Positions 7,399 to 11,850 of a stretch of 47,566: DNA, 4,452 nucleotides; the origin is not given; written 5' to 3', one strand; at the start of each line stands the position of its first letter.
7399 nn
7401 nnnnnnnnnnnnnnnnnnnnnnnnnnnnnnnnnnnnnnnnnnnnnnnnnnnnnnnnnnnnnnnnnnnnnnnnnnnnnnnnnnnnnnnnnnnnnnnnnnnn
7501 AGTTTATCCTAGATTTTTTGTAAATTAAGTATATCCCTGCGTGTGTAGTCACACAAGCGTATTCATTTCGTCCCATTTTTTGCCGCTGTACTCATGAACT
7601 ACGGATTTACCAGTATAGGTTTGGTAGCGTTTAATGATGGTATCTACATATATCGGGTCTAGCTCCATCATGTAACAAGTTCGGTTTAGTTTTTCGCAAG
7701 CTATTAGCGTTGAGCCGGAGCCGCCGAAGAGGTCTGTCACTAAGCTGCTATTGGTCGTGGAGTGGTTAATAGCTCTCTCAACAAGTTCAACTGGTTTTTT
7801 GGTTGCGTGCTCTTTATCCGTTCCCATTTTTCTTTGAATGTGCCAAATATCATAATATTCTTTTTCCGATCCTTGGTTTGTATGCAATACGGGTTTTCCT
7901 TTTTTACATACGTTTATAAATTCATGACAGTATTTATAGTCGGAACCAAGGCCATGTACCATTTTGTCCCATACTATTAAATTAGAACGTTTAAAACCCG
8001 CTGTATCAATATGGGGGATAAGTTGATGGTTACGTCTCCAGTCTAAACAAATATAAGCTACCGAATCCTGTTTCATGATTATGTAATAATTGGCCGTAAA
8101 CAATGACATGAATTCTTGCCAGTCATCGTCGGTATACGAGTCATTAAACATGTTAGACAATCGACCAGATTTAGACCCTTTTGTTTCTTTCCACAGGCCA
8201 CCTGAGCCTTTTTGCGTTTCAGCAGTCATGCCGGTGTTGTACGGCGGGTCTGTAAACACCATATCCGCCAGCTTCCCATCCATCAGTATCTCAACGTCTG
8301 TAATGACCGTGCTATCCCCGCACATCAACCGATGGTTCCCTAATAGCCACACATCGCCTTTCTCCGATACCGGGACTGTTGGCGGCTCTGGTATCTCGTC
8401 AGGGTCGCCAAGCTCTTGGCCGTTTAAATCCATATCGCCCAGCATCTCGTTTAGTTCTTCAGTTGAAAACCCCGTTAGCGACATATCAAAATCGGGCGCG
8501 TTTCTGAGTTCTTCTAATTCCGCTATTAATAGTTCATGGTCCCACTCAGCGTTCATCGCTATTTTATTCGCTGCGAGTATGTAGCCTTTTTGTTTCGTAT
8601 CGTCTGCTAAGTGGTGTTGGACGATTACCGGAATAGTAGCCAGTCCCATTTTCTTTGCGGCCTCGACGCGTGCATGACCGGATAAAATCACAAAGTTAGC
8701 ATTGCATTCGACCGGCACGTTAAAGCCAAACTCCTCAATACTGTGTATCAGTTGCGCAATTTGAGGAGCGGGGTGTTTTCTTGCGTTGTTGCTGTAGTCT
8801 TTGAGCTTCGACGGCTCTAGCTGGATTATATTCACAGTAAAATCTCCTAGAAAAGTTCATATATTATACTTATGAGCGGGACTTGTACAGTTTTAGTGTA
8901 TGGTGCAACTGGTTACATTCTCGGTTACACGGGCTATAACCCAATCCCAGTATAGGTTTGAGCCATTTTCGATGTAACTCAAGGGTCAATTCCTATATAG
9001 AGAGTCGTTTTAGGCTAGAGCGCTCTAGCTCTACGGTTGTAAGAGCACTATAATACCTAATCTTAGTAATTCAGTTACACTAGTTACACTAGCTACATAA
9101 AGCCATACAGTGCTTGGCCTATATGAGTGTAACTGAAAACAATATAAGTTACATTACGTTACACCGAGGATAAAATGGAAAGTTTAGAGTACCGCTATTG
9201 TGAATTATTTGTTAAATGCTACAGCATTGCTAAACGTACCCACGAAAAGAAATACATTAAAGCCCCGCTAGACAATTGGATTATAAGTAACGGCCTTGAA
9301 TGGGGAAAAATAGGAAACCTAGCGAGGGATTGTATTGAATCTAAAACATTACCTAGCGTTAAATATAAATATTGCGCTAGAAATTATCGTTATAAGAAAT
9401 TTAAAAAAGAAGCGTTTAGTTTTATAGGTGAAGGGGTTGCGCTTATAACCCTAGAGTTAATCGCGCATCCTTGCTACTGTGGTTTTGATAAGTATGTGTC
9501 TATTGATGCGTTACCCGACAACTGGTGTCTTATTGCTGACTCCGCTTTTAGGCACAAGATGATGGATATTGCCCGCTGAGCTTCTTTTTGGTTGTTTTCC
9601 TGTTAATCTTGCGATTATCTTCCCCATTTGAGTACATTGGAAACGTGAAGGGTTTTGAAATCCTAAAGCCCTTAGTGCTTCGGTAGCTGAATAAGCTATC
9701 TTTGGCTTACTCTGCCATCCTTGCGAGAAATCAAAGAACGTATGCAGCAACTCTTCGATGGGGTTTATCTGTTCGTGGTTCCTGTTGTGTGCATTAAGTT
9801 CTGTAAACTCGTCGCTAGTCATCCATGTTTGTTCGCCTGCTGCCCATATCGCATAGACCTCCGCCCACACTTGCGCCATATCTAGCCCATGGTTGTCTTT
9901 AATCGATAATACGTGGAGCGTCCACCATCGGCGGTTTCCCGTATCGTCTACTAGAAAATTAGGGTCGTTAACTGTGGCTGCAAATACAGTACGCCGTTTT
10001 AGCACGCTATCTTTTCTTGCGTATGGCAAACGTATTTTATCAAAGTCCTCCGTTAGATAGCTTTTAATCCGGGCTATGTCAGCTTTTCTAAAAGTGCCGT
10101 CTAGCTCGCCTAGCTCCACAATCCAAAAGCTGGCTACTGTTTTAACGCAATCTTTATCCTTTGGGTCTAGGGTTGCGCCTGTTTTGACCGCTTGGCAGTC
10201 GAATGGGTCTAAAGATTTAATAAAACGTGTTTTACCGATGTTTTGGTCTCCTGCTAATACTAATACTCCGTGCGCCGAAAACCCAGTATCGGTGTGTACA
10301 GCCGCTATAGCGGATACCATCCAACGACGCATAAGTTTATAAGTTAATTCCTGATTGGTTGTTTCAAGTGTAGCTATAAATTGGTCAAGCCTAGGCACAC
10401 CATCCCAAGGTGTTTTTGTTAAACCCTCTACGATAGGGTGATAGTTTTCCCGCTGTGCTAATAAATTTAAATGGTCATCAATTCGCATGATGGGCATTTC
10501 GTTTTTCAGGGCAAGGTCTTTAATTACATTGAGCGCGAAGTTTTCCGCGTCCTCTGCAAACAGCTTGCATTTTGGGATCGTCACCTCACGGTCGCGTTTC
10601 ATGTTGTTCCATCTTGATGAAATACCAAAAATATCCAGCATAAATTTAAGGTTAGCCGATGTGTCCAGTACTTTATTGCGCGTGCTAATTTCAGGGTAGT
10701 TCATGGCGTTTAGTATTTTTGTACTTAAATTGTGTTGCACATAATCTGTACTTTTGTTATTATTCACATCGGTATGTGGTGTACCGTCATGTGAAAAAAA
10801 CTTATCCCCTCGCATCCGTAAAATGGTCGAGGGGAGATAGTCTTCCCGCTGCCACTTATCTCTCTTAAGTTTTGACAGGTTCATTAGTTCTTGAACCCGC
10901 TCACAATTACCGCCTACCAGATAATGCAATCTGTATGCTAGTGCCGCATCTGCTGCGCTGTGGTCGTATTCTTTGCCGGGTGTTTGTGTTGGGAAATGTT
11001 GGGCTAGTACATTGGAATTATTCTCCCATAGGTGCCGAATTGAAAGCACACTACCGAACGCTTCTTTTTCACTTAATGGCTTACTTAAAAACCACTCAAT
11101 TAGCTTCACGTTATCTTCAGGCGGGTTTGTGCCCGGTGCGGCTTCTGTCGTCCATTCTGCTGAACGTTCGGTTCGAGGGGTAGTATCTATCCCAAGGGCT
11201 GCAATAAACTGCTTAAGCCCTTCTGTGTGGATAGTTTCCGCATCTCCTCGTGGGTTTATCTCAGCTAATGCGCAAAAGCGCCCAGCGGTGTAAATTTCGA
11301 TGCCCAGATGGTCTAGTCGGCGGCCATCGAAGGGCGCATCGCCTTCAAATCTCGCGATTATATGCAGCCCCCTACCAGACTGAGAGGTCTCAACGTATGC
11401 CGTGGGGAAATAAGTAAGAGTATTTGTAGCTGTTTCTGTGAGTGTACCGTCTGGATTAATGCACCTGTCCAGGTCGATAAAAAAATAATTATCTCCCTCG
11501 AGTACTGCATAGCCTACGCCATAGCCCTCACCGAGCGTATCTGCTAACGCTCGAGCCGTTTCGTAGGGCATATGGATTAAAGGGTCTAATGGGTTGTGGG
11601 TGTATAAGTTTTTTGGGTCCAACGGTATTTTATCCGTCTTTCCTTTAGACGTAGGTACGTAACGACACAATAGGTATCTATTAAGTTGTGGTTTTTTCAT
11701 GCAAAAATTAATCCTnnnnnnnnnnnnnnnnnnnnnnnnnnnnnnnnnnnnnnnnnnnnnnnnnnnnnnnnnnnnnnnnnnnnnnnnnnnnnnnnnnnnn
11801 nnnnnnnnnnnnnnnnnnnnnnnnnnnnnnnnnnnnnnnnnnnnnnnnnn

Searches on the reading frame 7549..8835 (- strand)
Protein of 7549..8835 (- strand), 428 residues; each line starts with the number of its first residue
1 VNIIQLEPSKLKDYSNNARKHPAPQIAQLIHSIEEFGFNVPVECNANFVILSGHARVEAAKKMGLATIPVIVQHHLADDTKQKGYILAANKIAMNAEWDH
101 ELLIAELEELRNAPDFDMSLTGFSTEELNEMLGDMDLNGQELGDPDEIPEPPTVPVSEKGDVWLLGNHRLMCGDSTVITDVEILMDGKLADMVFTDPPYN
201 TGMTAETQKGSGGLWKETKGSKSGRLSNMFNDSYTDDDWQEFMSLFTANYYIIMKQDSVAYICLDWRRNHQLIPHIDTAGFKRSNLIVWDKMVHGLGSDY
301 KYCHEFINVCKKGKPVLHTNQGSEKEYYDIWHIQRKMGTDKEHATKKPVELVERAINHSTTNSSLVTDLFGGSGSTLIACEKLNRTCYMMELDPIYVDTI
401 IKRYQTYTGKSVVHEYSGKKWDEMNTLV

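Call 9: search_protein_families(library=pfam, proteins=[window:7549-8835:-], max_evalue=0.01)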
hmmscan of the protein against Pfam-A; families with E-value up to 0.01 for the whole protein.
window:7549-8835:- (428 aa): 3 families
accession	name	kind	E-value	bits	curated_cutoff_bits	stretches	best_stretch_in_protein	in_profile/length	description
PF01555.25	N6_N4_Mtase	-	7.7e-34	118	26.7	1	191-401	2-220/221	DNA methylase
PF02195.25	ParB_N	-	0.00021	21.7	26.3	1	19-79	19-83/95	ParB N-terminal domain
PF03602.21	Cons_hypoth95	-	0.00048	20.3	24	0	187-204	111-128/182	Conserved hypothetical protein 95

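Call 10: search_protein_families(library=phrogs, proteins=[window:7549-8835:-], max_evalue=0.001)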
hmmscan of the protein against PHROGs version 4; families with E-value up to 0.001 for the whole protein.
window:7549-8835:- (428 aa): 25 families
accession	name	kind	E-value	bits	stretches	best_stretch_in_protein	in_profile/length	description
phrog_498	-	other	5.6e-123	412.7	1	1-425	33-441/633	DNA methyltransferase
phrog_620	-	DNA, RNA and nucleotide metabolism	1.8e-45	156.7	1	1-144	7-147/217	ParB-like partition protein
phrog_67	-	other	3.6e-41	143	1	159-410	115-349/743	DNA methyltransferase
phrog_15396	-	DNA, RNA and nucleotide metabolism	1.1e-33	118.2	1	9-137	10-136/258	ParB-like partition nuclease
phrog_8071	-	DNA, RNA and nucleotide metabolism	2.8e-31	110.1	1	4-206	8-210/389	ParB-like partition protein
phrog_3008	-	other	3.3e-26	93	1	331-424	135-231/244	DNA methyltransferase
phrog_930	-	DNA, RNA and nucleotide metabolism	1.5e-25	91.4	1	3-136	7-137/223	ParB-like partition protein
phrog_940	-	DNA, RNA and nucleotide metabolism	8e-22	79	1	5-127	8-126/388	nuclease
phrog_23085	-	unknown function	5.5e-20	72.4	1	318-412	17-113/138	-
phrog_9353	-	unknown function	2.4e-18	67.9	1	4-139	12-145/245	-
phrog_723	-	DNA, RNA and nucleotide metabolism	3.3e-14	54.2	1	2-143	12-152/223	ParB-like partition protein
phrog_18056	-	DNA, RNA and nucleotide metabolism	2.1e-10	41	1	1-86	1-85/387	ParB-like partition nuclease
phrog_6218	-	DNA, RNA and nucleotide metabolism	6.6e-10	39.7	1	1-83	3-89/506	ParB-like partition protein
phrog_21315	-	unknown function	2.3e-09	37.7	1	21-92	27-96/415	-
phrog_4715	-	DNA, RNA and nucleotide metabolism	5.1e-09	36.1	1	2-89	146-236/630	ParB-like partition protein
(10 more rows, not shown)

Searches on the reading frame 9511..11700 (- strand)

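Call 9: search_protein_families(library=pfam, proteins=[window:9511-11700:-], max_evalue=0.01)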
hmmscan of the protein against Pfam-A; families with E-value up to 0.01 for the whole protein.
window:9511-11700:- (729 aa): 2 families
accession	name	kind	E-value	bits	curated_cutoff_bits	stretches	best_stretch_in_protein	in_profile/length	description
PF05272.17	VapE-like_dom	-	4.2e-50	170.6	25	1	427-643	1-216/217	Virulence-associated protein E-like domain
PF22763.1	NrS1-1_pol-like_HBD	-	2.2e-07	31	27.9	1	247-293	1-51/64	NrS-1 polymerase HBD domain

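Call 10: search_protein_families(library=phrogs, proteins=[window:9511-11700:-], max_evalue=0.001)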
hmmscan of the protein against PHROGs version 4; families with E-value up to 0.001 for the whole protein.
window:9511-11700:- (729 aa): 12 families
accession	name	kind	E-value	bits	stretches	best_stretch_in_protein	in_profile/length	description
phrog_1313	-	DNA, RNA and nucleotide metabolism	3.8e-61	208.7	1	406-682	223-493/568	DNA helicase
phrog_15962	-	DNA, RNA and nucleotide metabolism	4.7e-51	175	2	392-711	457-796/835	DNA primase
phrog_256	-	DNA, RNA and nucleotide metabolism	2.5e-50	172.9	1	406-660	450-705/798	DNA helicase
phrog_1829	-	DNA, RNA and nucleotide metabolism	8.9e-49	167.3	1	6-296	13-289/772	DNA primase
phrog_2249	-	DNA, RNA and nucleotide metabolism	8e-47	161.4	1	363-709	438-763/802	DNA primase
phrog_16593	-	DNA, RNA and nucleotide metabolism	1.9e-43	149.9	1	327-669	413-758/823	DNA primase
phrog_35045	-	DNA, RNA and nucleotide metabolism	4e-40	138.8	1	34-295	47-312/826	DNA primase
phrog_13901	-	DNA, RNA and nucleotide metabolism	2.5e-35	123.3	1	7-294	19-289/341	DNA primase/helicase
phrog_36873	-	DNA, RNA and nucleotide metabolism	7.8e-23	81.1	1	382-632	454-693/1082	DNA helicase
phrog_3022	-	DNA, RNA and nucleotide metabolism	1.9e-13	50.7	1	11-145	21-156/788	DNA primase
phrog_4630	-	DNA, RNA and nucleotide metabolism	1.3e-12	48.2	1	412-605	174-373/581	DNA primase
phrog_8643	-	DNA, RNA and nucleotide metabolism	3.1e-11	44.4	1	56-146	82-167/179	DNA polymerase/primase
